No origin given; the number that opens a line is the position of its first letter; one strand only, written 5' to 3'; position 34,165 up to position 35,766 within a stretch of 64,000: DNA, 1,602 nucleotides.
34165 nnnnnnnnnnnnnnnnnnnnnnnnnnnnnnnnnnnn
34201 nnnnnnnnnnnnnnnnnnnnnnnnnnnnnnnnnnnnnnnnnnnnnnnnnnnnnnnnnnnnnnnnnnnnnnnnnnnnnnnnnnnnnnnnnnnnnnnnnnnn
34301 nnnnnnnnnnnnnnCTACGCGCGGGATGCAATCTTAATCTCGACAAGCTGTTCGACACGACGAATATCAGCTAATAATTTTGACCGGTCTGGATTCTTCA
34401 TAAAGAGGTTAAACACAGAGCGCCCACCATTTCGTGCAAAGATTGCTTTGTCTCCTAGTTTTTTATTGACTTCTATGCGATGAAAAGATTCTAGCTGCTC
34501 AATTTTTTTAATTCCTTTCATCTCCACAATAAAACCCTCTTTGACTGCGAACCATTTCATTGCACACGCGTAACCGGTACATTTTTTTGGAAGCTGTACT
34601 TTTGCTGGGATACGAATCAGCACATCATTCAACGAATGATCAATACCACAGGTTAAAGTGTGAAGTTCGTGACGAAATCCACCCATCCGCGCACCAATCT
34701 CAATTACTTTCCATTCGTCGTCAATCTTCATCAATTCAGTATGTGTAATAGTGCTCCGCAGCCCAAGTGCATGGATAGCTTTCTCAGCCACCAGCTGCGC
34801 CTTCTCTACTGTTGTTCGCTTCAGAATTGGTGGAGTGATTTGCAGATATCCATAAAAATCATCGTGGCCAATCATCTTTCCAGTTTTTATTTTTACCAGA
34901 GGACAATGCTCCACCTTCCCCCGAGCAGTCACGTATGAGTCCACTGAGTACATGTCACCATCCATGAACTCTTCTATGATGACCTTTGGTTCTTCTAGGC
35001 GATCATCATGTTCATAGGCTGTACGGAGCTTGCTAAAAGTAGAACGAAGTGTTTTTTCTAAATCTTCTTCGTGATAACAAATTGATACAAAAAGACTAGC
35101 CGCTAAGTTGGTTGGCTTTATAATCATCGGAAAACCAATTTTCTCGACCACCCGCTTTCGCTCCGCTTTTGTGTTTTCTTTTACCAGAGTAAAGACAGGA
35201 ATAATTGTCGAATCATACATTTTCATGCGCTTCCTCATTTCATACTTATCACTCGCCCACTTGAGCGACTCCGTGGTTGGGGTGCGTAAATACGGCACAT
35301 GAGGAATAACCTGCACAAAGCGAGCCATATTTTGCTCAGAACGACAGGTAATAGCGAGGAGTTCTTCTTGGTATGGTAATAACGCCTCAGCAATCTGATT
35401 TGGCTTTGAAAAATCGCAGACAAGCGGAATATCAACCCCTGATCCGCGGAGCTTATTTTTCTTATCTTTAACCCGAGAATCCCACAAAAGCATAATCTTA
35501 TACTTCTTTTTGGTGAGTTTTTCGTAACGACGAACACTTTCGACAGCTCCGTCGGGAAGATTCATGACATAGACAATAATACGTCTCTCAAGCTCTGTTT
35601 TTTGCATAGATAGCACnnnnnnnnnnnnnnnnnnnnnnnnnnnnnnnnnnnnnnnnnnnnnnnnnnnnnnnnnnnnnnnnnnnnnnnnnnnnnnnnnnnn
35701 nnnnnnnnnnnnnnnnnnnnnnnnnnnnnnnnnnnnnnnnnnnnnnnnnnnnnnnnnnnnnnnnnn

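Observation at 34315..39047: Three consecutive ATP-grasp ligases (one Lal-like, two RimK-like) with adjacent SAM methyltransferase and DsbA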

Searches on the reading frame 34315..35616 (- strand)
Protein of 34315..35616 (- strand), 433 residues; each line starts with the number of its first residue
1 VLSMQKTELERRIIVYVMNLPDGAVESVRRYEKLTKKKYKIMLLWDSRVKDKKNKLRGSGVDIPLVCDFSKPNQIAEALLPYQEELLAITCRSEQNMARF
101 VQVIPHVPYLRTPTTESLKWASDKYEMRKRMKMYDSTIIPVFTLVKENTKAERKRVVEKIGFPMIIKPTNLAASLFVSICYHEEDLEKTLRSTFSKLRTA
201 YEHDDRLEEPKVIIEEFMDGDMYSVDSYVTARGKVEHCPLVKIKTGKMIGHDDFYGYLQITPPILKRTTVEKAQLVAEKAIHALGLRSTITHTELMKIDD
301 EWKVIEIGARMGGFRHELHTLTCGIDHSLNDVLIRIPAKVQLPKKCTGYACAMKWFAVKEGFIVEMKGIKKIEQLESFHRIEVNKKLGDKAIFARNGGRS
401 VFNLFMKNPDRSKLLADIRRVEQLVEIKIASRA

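Call 3: search_protein_families(library=pfam, proteins=[window:34315-35616:-], max_evalue=0.01)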
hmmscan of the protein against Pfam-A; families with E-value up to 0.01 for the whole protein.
window:34315-35616:- (433 aa): 7 families
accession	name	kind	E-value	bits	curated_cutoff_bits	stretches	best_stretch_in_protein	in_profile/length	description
PF13535.11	ATP-grasp_4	-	1e-19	71.2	27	1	160-314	1-156/160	ATP-grasp domain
PF02786.22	CPSase_L_D2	-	9.6e-07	29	19.8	1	123-220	1-91/211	Carbamoyl-phosphate synthase L chain, ATP binding domain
PF07478.18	Dala_Dala_lig_C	-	6e-06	26.3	24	1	143-287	14-152/204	D-ala D-ala ligase C-terminus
PF02655.19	ATP-grasp_3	-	3e-05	24.6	23.2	1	121-313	1-159/160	ATP-grasp domain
PF02222.28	ATP-grasp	-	4.6e-05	23.6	27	1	139-310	10-162/179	ATP-grasp domain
PF01071.24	GARS_A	-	0.00012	22.5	27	1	139-232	15-103/194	Phosphoribosylglycinamide synthetase, ATP-grasp (A) domain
PF18603.7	LAL_C2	-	0.0005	20.7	29.4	1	355-429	2-77/78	L-amino acid ligase C-terminal domain 2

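Call 4: search_protein_families(library=ncbifam, proteins=[window:34315-35616:-], max_evalue=0.01)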
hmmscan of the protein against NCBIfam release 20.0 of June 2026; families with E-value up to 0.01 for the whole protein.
window:34315-35616:- (433 aa): 34 families (the best 25 are shown)
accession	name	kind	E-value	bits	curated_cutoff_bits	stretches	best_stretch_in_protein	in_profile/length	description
NF005543.0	PRK07206.1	subfamily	9.8e-20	70.6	302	1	122-424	107-407/416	hypothetical protein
NF002563.0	PRK02186.1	subfamily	1.2e-13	50.3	625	1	64-335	50-300/890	argininosuccinate lyase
NF053745.1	AAntcapLigBacD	equivalog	8.1e-13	47.6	850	1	110-315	123-332/471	alanine--anticapsin ligase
TIGR01205.1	D_ala_D_alaTIGR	subfamily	3.7e-09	36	245.65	1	107-227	91-200/318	D-alanine--D-alanine ligase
NF002527.0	PRK01966.1-3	equivalog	4.9e-09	35.8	310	1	107-257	103-241/332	D-alanine--D-alanine ligase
NF009406.0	PRK12767.1-5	equivalog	1.9e-08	33.8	271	1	114-328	104-286/327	carbamoyl phosphate synthase-like protein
TIGR01142.1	purT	equivalog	1.4e-07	30.8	502.15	1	136-308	111-269/380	phosphoribosylglycinamide formyltransferase 2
NF006766.0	PRK09288.1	equivalog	1.8e-07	30.3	339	1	148-300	136-274/396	formate-dependent phosphoribosylglycinamide formyltransferase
TIGR00514.1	accC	equivalog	5.5e-07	28.8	626.5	1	111-218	103-203/449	acetyl-CoA carboxylase biotin carboxylase subunit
NF002378.0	PRK01372.1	subfamily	5.5e-07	28.6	243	1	121-308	98-268/305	D-alanine--D-alanine ligase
NF006406.0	PRK08654.1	equivalog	2e-06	26.6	739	1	112-202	104-193/499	acetyl-CoA carboxylase biotin carboxylase subunit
NF006367.0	PRK08591.1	subfamily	5.4e-06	25.4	597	1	112-218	104-203/451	acetyl-CoA carboxylase biotin carboxylase subunit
NF009404.0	PRK12767.1-3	equivalog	5.9e-06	25.4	316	1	157-233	142-218/344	carbamoyl phosphate synthase-like protein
TIGR03909.1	pyrrolys_PylC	equivalog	9.8e-06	24.5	248.3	1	160-311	123-253/374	3-methylornithine--L-lysine ligase PylC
NF002526.0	PRK01966.1-2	equivalog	3.5e-05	22.8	449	1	147-195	163-211/362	D-alanine--D-alanine ligase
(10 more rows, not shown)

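Call 8: find_encoding_contigs(protein=window:34315-35616:-, flank=10000, max_places=6)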
Protein window:34315-35616:- (433 aa): no gene with exactly this product is on record in the collection.

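Call 9: search_solved_structures(query=window:34315-35616:-, max_evalue=0.01)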
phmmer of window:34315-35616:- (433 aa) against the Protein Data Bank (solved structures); distinct sequences matched with E-value up to 0.01: 13.
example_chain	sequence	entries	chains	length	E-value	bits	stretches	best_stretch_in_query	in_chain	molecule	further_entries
3vmm_A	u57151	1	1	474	4.2e-10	42.3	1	110-315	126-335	Alanine-anticapsin ligase BacD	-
3wnz_A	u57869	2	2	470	4.2e-10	42.3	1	110-315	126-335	Alanine-anticapsin ligase BacD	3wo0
3wo1_A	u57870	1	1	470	8e-10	41.4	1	110-314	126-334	Alanine-anticapsin ligase BacD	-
4dim_A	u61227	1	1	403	3e-08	36.2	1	90-327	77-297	Phosphoribosylglycinamide synthetase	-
3vot_A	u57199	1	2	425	7.2e-07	31.7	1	158-387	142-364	L-amino acid ligase, BL00235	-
4mv1_A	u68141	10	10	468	0.0033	19.6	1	112-205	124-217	Biotin carboxylase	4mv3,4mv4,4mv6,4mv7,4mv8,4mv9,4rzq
2yw2_A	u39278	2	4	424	0.0038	19.4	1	151-256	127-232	Phosphoribosylamine--glycine ligase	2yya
8fff_A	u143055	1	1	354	0.0045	19.2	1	107-195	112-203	D-alanine--D-alanine ligase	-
3ouu_A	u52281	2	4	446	0.0046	19.2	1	106-203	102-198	Biotin carboxylase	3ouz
2i80_A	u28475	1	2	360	0.0046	19.2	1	107-195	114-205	D-alanine-D-alanine ligase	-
3n8d_A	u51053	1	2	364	0.0046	19.1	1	107-195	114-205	D-alanine--D-alanine ligase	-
2i87_A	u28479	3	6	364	0.0047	19.1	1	107-195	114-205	D-alanine-D-alanine ligase | D-alanine--D-alanine ligase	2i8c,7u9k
2xcl_A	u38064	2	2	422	0.007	18.6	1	129-314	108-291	PHOSPHORIBOSYLAMINE--GLYCINE LIGASE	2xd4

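Call 12: find_homologous_proteins(query=window:34315-35616:-, max_evalue=0.00001)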
Query window:34315-35616:- (433 aa): 1503 proteins with E <= 0.00001 among 8000 candidates; the best 120 are listed.
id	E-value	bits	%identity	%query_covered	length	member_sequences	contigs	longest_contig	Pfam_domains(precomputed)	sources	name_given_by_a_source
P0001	3.2e-286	967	100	99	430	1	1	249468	PF13535.12,PF02786.23,PF07478.19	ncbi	-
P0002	4.7e-257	871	87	99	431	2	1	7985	PF13535.12,PF02786.23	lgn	-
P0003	5.8e-252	854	86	99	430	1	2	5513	PF13535.12,PF02786.23,PF07478.19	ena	-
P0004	2.9e-244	828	83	99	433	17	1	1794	PF13535.12,PF02786.23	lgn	-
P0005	7.5e-243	824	82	99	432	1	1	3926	PF13535.12,PF18603.8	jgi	jgi:hypothetical protein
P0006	1.4e-241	820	83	99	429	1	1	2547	PF13535.12,PF02786.23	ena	-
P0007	2.1e-241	819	81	99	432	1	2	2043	PF13535.12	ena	-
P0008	4.9e-241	818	81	99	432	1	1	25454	PF13535.12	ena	-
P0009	1.2e-240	816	82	99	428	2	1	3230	PF13535.12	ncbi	-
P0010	1.9e-240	816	81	99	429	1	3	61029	PF13535.12,PF18603.8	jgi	jgi:biotin carboxylase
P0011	4.3e-240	815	79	99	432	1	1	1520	PF13535.12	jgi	jgi:biotin carboxylase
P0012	1.2e-239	813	83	99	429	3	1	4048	PF13535.12,PF02786.23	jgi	jgi:biotin carboxylase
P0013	2.4e-239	812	81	99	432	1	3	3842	PF13535.12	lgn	-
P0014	4.6e-239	811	81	99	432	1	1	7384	PF13535.12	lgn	-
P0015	8.6e-238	807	80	99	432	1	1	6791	PF13535.12,PF07478.19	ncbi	-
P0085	8.1e-207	705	71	99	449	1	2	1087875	PF13535.12,PF02786.23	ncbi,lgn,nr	ncbi:MAG: ATP-grasp domain-containing protein [Candidatus Nomurabacteria bacterium]|nr:MAG: ATP-gras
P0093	9.0e-204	695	72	98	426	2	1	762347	PF13535.12,PF02786.23,PF02655.20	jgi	-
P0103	2.6e-201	687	71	98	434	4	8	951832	PF13535.12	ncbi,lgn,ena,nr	ncbi:ATP-grasp domain-containing protein [Candidatus Kaiserbacteria bacterium]|nr:ATP-grasp domain-c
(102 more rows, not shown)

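Call 13: find_encoding_contigs(protein=P0085, flank=8000, max_places=2)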
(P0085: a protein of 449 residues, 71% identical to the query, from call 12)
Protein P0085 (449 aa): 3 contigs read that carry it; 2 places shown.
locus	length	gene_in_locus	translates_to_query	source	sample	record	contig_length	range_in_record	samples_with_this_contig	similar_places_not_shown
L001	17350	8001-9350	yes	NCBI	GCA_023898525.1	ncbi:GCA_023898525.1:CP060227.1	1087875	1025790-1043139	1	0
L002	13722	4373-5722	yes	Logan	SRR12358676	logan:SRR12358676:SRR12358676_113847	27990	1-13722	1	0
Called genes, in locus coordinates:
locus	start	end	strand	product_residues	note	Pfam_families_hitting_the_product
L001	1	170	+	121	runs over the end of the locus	PF06993:DUF1304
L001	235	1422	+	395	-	PF01625:PMSR, PF01641:SelR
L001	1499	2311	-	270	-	PF00990:GGDEF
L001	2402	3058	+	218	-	-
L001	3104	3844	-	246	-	PF13489:Methyltransf_23, PF13847:Methyltransf_31, PF08241:Methyltransf_11, PF08242:Methyltransf_12, PF13649:Methyltransf_25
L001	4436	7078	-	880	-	PF00690:Cation_ATPase_N, PF00122:E1-E2_ATPase, PF00702:Hydrolase, PF13246:Cation_ATPase, PF08282:Hydrolase_3 (faint), PF00689:Cation_ATPase_C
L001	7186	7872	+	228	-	PF13462:Thioredoxin_4, PF01323:DSBA, PF13743:Thioredoxin_5 (weak)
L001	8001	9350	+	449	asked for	PF02786:CPSase_L_D2 (faint), PF13535:ATP-grasp_4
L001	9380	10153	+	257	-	-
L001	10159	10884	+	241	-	PF03104:DNA_pol_B_exo1 (weak), PF13482:RNase_H_2, PF10108:DNA_pol_B_exo2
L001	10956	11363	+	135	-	-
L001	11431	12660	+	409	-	PF00232:Glyco_hydro_1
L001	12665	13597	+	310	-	-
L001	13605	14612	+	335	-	PF02449:Glyco_hydro_42 (faint)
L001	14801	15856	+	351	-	PF00089:Trypsin, PF10459:Peptidase_S46 (faint), PF13365:Trypsin_2, PF13180:PDZ_2, PF00595:PDZ (weak), PF17820:PDZ_6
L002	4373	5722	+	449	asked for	PF02786:CPSase_L_D2 (faint), PF13535:ATP-grasp_4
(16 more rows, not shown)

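Call 14: find_encoding_contigs(protein=P0103, flank=8000, max_places=2)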
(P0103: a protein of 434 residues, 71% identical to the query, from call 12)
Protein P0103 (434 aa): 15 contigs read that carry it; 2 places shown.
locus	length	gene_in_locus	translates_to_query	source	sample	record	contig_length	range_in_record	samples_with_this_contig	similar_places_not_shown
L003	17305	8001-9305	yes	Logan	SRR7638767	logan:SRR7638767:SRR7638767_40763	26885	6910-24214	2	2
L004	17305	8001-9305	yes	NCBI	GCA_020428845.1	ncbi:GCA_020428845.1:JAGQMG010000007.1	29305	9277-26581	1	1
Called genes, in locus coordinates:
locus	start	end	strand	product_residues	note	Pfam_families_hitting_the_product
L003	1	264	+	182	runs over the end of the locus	-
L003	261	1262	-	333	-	PF02618:YceG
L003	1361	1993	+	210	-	-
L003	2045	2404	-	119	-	PF01219:DAGK_prokar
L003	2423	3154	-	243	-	PF13489:Methyltransf_23, PF13847:Methyltransf_31, PF08241:Methyltransf_11, PF08242:Methyltransf_12, PF13649:Methyltransf_25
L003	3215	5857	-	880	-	PF00690:Cation_ATPase_N, PF00122:E1-E2_ATPase, PF13246:Cation_ATPase, PF00702:Hydrolase, PF08282:Hydrolase_3 (faint), PF00689:Cation_ATPase_C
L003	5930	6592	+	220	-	PF13098:Thioredoxin_2 (faint), PF13462:Thioredoxin_4, PF01323:DSBA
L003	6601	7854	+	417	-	PF08245:Mur_ligase_M, PF02875:Mur_ligase_C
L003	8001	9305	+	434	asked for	PF13535:ATP-grasp_4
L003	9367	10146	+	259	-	PF14240:YHYH (faint)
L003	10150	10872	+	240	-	PF13482:RNase_H_2 (weak), PF03104:DNA_pol_B_exo1 (weak), PF10108:DNA_pol_B_exo2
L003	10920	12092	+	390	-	-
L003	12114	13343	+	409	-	PF00232:Glyco_hydro_1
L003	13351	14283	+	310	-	PF00892:EamA (weak)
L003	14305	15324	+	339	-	PF02449:Glyco_hydro_42 (weak)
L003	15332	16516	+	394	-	PF00089:Trypsin, PF10459:Peptidase_S46 (faint), PF13365:Trypsin_2, PF13180:PDZ_2, PF00595:PDZ (weak), PF17820:PDZ_6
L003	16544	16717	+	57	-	-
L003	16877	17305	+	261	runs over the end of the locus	PF04087:DUF389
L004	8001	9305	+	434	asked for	PF13535:ATP-grasp_4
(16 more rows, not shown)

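Call 15: find_encoding_contigs(protein=P0093, flank=8000, max_places=2)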
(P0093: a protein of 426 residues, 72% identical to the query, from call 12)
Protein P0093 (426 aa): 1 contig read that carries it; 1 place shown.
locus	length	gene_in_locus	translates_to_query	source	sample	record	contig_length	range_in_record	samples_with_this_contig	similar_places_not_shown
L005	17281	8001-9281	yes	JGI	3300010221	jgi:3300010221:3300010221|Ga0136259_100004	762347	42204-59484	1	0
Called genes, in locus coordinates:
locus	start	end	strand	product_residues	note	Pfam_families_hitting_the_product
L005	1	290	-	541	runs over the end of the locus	PF04024:PspC, PF22571:LiaI-LiaF-TM_PspC, PF10988:DUF2807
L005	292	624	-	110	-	PF03551:PadR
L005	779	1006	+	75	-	PF03358:FMN_red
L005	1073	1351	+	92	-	PF03358:FMN_red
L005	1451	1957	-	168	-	PF03724:META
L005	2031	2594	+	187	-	-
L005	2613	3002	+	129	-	PF07883:Cupin_2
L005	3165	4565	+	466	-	PF02878:PGM_PMM_I, PF02879:PGM_PMM_II, PF02880:PGM_PMM_III, PF00408:PGM_PMM_IV (weak)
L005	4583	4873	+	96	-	-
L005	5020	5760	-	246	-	PF02353:CMAS (weak), PF13489:Methyltransf_23, PF03848:TehB (weak), PF13847:Methyltransf_31, PF08241:Methyltransf_11, PF08242:Methyltransf_12, PF13649:Methyltransf_25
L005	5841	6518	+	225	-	PF13462:Thioredoxin_4, PF01323:DSBA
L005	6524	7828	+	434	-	PF08245:Mur_ligase_M, PF02875:Mur_ligase_C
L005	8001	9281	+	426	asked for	PF02655:ATP-grasp_3 (weak), PF02786:CPSase_L_D2 (weak), PF13535:ATP-grasp_4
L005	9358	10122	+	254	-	-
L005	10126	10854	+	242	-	PF13482:RNase_H_2, PF10108:DNA_pol_B_exo2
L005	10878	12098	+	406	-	PF00232:Glyco_hydro_1, PF00150:Cellulase, PF00232:Glyco_hydro_1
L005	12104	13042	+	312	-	-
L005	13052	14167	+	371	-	PF02449:Glyco_hydro_42, PF02836:Glyco_hydro_2_C (weak)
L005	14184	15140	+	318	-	PF00089:Trypsin, PF10459:Peptidase_S46 (faint), PF13365:Trypsin_2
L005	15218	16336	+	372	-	-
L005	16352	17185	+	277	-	-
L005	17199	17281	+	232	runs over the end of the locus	PF00702:Hydrolase, PF12710:HAD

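Call 23: search_protein_families(library=ncbifam, proteins=[L003:6601-7854:+, L005:6524-7828:+], max_evalue=0.001)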
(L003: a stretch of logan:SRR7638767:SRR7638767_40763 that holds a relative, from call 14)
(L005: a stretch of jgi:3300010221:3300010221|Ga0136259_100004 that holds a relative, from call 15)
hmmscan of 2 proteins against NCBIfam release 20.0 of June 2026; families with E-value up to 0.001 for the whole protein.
L003:6601-7854:+ (417 aa): 18 families
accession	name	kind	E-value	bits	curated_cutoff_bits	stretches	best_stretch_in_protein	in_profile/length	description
TIGR02068.2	cya_phycin_syn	equivalog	6.7e-41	140.2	850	1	6-409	481-859/862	cyanophycin synthetase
NF010623.0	PRK14016.1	subfamily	4.6e-35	121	877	1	6-410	482-862/871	cyanophycin synthetase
NF001126.0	PRK00139.1-4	equivalog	1.6e-22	79.7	373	1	3-300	103-374/486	UDP-N-acetylmuramoyl-L-alanyl-D-glutamate--2,6-diaminopimelate ligase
TIGR01085.1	murE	subfamily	1e-18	67.6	257.3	1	2-300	83-364/472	UDP-N-acetylmuramyl-tripeptide synthetase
NF001124.0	PRK00139.1-2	equivalog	2.5e-16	59.5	476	1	4-394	109-463/500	UDP-N-acetylmuramoyl-L-alanyl-D-glutamate--2,6-diaminopimelate ligase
NF001123.0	PRK00139.1-1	equivalog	1.2e-12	47.2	586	1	3-283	106-367/493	UDP-N-acetylmuramoyl-L-alanyl-D-glutamate--2,6-diaminopimelate ligase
NF008896.0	PRK11929.1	equivalog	1.9e-12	45.9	1023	1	2-298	110-389/965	bifunctional UDP-N-acetylmuramoyl-L-alanyl-D-glutamate--2,6-diaminopimelate ligase MurE/UDP-N-acetylmuramoyl-tripeptide--D-alanyl-D-alanine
NF010628.0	PRK14022.1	equivalog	1.2e-10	40.7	536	1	3-281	110-356/483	UDP-N-acetylmuramoyl-L-alanyl-D-glutamate--L-lysine ligase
NF053645.1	pMurC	equivalog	4.1e-10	39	560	0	100-177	178-250/492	pseudomurein biosynthesis peptide ligase pMurC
TIGR01143.1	murF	subfamily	9.1e-10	38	288.6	1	103-298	151-332/418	UDP-N-acetylmuramoyl-tripeptide--D-alanyl-D-alanine ligase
NF033197.0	F430_CfbE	equivalog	2e-08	33.6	250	1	3-95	98-183/430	coenzyme F430 synthase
NF001130.0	PRK00139.2-4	equivalog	2e-08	33.4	715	1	6-132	111-232/516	UDP-N-acetylmuramoyl-L-alanyl-D-glutamate--2,6-diaminopimelate ligase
TIGR01087.1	murD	equivalog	2.1e-08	33.7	211.95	1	3-31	103-131/441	UDP-N-acetylmuramoyl-L-alanine--D-glutamate ligase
TIGR01082.1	murC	equivalog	1.2e-07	31.2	335.1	0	104-330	170-382/449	UDP-N-acetylmuramate--L-alanine ligase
NF001131.0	PRK00139.2-5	equivalog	4.3e-05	22.5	1000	0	4-119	109-218/483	UDP-N-acetylmuramoyl-L-alanyl-D-glutamate--2,6-diaminopimelate ligase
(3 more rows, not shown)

L005:6524-7828:+ (434 aa): 17 families
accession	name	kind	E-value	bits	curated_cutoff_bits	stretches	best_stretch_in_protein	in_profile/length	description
TIGR02068.2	cya_phycin_syn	equivalog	1.7e-50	171.9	850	1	85-427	544-860/862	cyanophycin synthetase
NF010623.0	PRK14016.1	subfamily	8.1e-43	146.7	877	1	7-428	483-863/871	cyanophycin synthetase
NF001126.0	PRK00139.1-4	equivalog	7.7e-20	70.9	373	1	3-314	103-372/486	UDP-N-acetylmuramoyl-L-alanyl-D-glutamate--2,6-diaminopimelate ligase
TIGR01085.1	murE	subfamily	3.3e-15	56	257.3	1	3-315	84-363/472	UDP-N-acetylmuramyl-tripeptide synthetase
NF001124.0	PRK00139.1-2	equivalog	5.6e-15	55.1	476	1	5-345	110-412/500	UDP-N-acetylmuramoyl-L-alanyl-D-glutamate--2,6-diaminopimelate ligase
NF010628.0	PRK14022.1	equivalog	1.6e-13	50.3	536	1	107-303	202-362/483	UDP-N-acetylmuramoyl-L-alanyl-D-glutamate--L-lysine ligase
NF008896.0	PRK11929.1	equivalog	2.1e-12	45.7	1023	1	3-314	111-388/965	bifunctional UDP-N-acetylmuramoyl-L-alanyl-D-glutamate--2,6-diaminopimelate ligase MurE/UDP-N-acetylmuramoyl-tripeptide--D-alanyl-D-alanine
NF001130.0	PRK00139.2-4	equivalog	2.7e-11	42.9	715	1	6-413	111-483/516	UDP-N-acetylmuramoyl-L-alanyl-D-glutamate--2,6-diaminopimelate ligase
TIGR01143.1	murF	subfamily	1.1e-10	41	288.6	1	107-297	151-313/418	UDP-N-acetylmuramoyl-tripeptide--D-alanyl-D-alanine ligase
TIGR01082.1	murC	equivalog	2.3e-10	40.1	335.1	1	107-380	169-418/449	UDP-N-acetylmuramate--L-alanine ligase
TIGR01087.1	murD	equivalog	6.2e-09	35.4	211.95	1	82-186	150-250/441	UDP-N-acetylmuramoyl-L-alanine--D-glutamate ligase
NF053645.1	pMurC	equivalog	4.5e-08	32.2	560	0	106-292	180-375/492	pseudomurein biosynthesis peptide ligase pMurC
NF001123.0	PRK00139.1-1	equivalog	6.1e-08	31.8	586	1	3-318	106-384/493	UDP-N-acetylmuramoyl-L-alanyl-D-glutamate--2,6-diaminopimelate ligase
NF001131.0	PRK00139.2-5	equivalog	1e-06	27.8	1000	1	209-300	273-361/483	UDP-N-acetylmuramoyl-L-alanyl-D-glutamate--2,6-diaminopimelate ligase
NF033197.0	F430_CfbE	equivalog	1.2e-06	27.7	250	1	4-102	99-186/430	coenzyme F430 synthase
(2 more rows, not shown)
